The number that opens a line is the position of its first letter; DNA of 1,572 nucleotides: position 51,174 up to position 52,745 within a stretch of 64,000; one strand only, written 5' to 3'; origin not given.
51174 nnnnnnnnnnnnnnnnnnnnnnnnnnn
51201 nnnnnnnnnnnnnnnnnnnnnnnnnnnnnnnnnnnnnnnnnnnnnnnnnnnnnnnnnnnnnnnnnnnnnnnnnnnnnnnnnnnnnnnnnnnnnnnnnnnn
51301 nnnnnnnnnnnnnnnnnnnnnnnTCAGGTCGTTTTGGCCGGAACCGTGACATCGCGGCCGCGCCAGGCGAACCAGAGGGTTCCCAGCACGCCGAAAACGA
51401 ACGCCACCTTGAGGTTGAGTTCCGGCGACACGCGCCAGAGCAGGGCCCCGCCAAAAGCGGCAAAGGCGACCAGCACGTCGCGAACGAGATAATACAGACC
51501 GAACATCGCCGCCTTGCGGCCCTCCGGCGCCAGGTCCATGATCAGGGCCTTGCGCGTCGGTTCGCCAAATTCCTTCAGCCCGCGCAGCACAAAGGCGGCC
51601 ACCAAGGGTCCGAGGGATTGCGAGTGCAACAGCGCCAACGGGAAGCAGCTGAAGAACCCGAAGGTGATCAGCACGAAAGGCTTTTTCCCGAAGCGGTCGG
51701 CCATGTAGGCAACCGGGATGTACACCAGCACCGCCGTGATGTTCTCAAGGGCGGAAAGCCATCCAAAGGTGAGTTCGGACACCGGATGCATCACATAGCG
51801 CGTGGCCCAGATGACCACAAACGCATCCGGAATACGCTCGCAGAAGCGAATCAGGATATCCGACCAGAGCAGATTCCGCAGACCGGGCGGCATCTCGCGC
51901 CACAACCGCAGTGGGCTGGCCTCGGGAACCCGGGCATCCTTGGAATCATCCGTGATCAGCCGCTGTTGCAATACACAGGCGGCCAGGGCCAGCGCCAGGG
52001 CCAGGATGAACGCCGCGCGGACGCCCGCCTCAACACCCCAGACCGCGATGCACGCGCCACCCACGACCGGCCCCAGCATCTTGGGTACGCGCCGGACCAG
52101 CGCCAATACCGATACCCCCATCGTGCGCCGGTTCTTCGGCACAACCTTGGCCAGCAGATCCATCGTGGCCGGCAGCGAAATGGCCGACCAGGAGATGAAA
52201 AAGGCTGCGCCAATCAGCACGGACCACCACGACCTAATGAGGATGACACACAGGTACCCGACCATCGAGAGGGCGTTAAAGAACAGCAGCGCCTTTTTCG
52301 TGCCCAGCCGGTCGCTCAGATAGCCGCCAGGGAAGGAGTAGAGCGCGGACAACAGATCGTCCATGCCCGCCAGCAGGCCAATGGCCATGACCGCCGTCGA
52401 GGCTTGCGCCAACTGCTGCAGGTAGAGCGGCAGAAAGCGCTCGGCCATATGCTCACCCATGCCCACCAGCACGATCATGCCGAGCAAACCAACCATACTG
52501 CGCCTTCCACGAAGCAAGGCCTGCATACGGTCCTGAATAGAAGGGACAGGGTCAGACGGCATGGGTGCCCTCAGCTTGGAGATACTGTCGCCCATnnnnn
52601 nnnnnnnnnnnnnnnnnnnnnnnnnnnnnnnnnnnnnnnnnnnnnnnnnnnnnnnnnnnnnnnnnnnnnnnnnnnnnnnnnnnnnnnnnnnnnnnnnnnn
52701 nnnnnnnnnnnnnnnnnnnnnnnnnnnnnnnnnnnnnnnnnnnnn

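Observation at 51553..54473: Direct repeat made of an internal MFS-gene fragment flanks the TMEM43-like gene, a footprint of duplication or insertion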

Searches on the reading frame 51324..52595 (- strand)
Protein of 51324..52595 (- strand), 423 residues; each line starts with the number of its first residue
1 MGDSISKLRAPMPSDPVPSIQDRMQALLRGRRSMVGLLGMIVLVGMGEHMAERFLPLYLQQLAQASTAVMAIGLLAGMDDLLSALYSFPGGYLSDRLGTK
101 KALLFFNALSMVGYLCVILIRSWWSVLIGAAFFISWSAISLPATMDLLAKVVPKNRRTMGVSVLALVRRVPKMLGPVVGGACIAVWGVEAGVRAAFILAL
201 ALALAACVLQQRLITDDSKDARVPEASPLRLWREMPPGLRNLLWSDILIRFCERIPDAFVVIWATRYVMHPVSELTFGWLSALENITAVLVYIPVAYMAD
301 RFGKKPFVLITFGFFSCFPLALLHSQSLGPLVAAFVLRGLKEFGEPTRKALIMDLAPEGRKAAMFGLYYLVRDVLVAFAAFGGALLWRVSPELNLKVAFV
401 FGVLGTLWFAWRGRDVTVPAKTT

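Call 5: search_protein_families(library=pfam, proteins=[window:51324-52595:-])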
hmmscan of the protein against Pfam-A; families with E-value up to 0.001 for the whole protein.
window:51324-52595:- (423 aa): 1 family
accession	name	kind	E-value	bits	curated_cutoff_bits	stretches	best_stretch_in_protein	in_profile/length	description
PF07690.21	MFS_1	-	1.1e-34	120.3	33.4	2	40-234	4-194/347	Major Facilitator Superfamily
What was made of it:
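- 51324..52526 (-): Intact MFS transporter gene (MFS1), the surviving copy. The mechanical ORF runs on to 52595, but the extra 23 codons lie in a frameshifted relic upstream. The likely start is Met24 (52526) or Met34 (52496). Pfam MFS_1 E = 1e-34 (call 5).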

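Call 8: find_encoding_contigs(protein=window:51324-52595:-, flank=10000, max_places=10)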
Protein window:51324-52595:- (423 aa): no gene with exactly this product is on record in the collection.

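Call 12: find_related_loci(query=window:51324-52595:-, collection=metagenome_contigs, flank=10000)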
Query window:51324-52595:- (423 aa) in metagenome_contigs; peptide patterns used: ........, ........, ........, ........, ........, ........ (x = any residue, [..] = any of these).
541 stretches matched a pattern; 260 encode a relative of the query (tblastn E <= 1e-3); the best 80 are kept; 80 distinct loci.
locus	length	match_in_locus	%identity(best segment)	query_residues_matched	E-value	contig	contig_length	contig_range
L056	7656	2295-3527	89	9-419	0e+0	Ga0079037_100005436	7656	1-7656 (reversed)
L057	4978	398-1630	90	10-420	0e+0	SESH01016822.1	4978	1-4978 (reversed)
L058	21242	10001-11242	87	2-419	0e+0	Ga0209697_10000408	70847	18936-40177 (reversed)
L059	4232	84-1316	89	9-419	0e+0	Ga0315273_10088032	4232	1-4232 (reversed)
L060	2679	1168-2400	89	9-419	0e+0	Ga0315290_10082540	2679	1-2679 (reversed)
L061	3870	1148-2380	89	9-419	0e+0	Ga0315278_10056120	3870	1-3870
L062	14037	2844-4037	90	22-419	0e+0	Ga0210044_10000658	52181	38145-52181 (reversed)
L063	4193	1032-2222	90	22-418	0e+0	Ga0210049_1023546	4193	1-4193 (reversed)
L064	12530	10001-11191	90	22-418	0e+0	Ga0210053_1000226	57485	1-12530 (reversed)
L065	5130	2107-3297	90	22-418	0e+0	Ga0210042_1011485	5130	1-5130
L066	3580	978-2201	87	12-419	0e+0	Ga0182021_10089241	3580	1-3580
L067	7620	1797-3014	88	18-423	0e+0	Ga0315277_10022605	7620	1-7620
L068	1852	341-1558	88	18-423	0e+0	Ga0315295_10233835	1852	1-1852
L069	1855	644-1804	88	30-416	0e+0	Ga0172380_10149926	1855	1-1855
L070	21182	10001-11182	90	22-415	0e+0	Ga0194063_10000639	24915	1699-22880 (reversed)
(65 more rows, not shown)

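Call 27: list_cluster_members(proteins=[P0121, P0001, window:51324-52595:-, window:54507-55922:-, window:52981-54159:+, window:52951-54159:+])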
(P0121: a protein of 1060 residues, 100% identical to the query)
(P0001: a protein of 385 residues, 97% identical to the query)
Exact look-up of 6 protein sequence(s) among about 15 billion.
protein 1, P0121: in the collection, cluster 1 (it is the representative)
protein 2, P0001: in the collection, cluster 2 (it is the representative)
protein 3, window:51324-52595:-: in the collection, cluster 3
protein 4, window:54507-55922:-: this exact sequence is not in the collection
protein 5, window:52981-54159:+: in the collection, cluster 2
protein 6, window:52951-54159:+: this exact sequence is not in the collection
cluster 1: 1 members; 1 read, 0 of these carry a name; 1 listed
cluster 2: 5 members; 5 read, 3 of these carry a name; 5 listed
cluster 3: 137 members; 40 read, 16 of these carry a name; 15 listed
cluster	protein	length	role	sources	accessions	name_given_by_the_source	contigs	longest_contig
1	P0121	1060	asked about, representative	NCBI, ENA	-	-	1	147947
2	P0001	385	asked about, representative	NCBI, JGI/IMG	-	hypothetical protein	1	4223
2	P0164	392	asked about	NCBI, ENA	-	-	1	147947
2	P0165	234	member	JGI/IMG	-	hypothetical protein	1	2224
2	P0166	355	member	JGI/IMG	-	hypothetical protein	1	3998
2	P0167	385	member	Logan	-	-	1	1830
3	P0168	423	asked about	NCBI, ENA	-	-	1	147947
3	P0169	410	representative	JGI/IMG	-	-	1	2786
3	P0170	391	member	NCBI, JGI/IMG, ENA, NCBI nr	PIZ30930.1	MAG: MFS transporter [Armatimonadetes bacterium CG_4_10_14_0_8_um_filter_66_14]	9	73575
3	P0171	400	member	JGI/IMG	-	MFS family permease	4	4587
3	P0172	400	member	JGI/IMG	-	MFS family permease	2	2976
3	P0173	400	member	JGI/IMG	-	MFS family permease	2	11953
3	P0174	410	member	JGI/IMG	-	MFS family permease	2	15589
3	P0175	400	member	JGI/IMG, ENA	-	MFS family permease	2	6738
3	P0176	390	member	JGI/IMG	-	MFS family permease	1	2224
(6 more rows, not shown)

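Call 49: search_protein_families(library=ncbifam, proteins=[window:51324-52526:-], max_evalue=0.001)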
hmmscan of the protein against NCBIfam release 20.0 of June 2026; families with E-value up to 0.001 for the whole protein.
window:51324-52526:- (400 aa): 18 families
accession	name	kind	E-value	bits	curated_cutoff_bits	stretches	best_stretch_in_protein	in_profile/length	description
TIGR00880.1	2_A_01_02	superfamily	1.1e-14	54.7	131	2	60-192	11-139/141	multidrug resistance protein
TIGR00900.1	2A0121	subfamily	6.9e-13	48.7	319.6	1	20-187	10-178/364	H+ Antiporter protein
NF012177.1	tet_MFS_42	exception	4.9e-12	45.8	850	2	13-188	3-171/411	tetracycline efflux MFS transporter Tet(42)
NF012174.0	tet_MFS_A_B_C_D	equivalog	3e-11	42.8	475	1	10-242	3-235/382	Tet(A)/Tet(B)/Tet(C) family tetracycline efflux MFS transporter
NF045486.1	tet_MFS_30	exception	6.5e-10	38.8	730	1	10-196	4-189/392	tetracycline efflux MFS transporter Tet(30)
NF012184.0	tet_MFS_45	exception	8.5e-07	28.3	975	1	68-164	70-169/458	tetracycline efflux MFS transporter Tet(45)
NF007372.0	PRK09874.1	equivalog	1.1e-06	28.1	571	1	11-185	17-186/408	multidrug efflux MFS transporter MdtG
NF045684.1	tet_MFS_65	exception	2.5e-06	27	800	1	21-188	8-175/383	tetracycline efflux MFS transporter Tet(65)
NF012185.0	tet_MFS_L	exception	3.4e-06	26.3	925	1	68-159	70-162/457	tetracycline efflux MFS transporter Tet(L)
TIGR00883.1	2A0106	subfamily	5.5e-06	25.7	443.45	0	6-161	220-380/400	metabolite/H+ symporter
TIGR00895.1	2A0115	subfamily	6.2e-06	25.4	418.55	0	249-383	49-181/398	aromatic acid/H+ symport family MFS transporter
NF012175.1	tet_MFS_L_K_45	equivalog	8e-06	24.9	650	1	68-159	56-148/444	Tet(L)/Tet(K)/Tet(45) family tetracycline efflux MFS transporter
NF007792.0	PRK10489.1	equivalog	1.7e-05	24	324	1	17-207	27-211/419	enterobactin transporter EntS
NF000089.1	qac_MFS_AB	exception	1.8e-05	23.7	900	1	55-187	62-191/514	QacA/B family quaternary ammonium compound efflux MFS transporter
NF045488.1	tet_MFS_62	exception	2.3e-05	23.7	775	1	10-332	3-324/385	tetracycline efflux MFS transporter Tet(62)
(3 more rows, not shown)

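Call 50: find_homologous_proteins(query=window:51324-52526:-, max_evalue=1e-100)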
Query window:51324-52526:- (400 aa): 7031 proteins with E <= 1e-100 among 8000 candidates; the best 120 are listed.
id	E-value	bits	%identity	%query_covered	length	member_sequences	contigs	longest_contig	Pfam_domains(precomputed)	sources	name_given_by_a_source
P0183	8.7e-240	814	92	99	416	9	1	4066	PF07690.22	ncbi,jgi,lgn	jgi:MFS family permease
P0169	2.0e-234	796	91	99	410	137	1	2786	PF07690.22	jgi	-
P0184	6.0e-231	785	89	100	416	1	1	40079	PF07690.22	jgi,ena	-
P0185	2.2e-230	783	89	99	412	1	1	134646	PF07690.22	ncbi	ncbi:MAG: MFS transporter [bacterium]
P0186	1.8e-229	780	90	98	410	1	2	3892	PF07690.22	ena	-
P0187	8.7e-229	777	89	98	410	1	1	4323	PF07690.22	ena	-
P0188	1.9e-228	776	89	98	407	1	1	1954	PF07690.22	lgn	-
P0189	2.6e-228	776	89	99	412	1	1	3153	PF07690.22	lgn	-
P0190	2.6e-228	776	92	96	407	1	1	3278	PF07690.22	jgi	jgi:MFS family permease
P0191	4.9e-228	775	89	98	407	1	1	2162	PF12832.14,PF07690.22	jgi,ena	-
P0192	5.5e-228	775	92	96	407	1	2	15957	PF07690.22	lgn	-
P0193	8.6e-228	774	88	98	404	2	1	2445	PF07690.22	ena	-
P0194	1.3e-227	774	88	98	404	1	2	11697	PF07690.22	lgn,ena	-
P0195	1.8e-227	773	91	96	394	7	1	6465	PF07690.22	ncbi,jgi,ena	jgi:MFS family permease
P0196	1.8e-227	773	88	99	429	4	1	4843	PF07690.22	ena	-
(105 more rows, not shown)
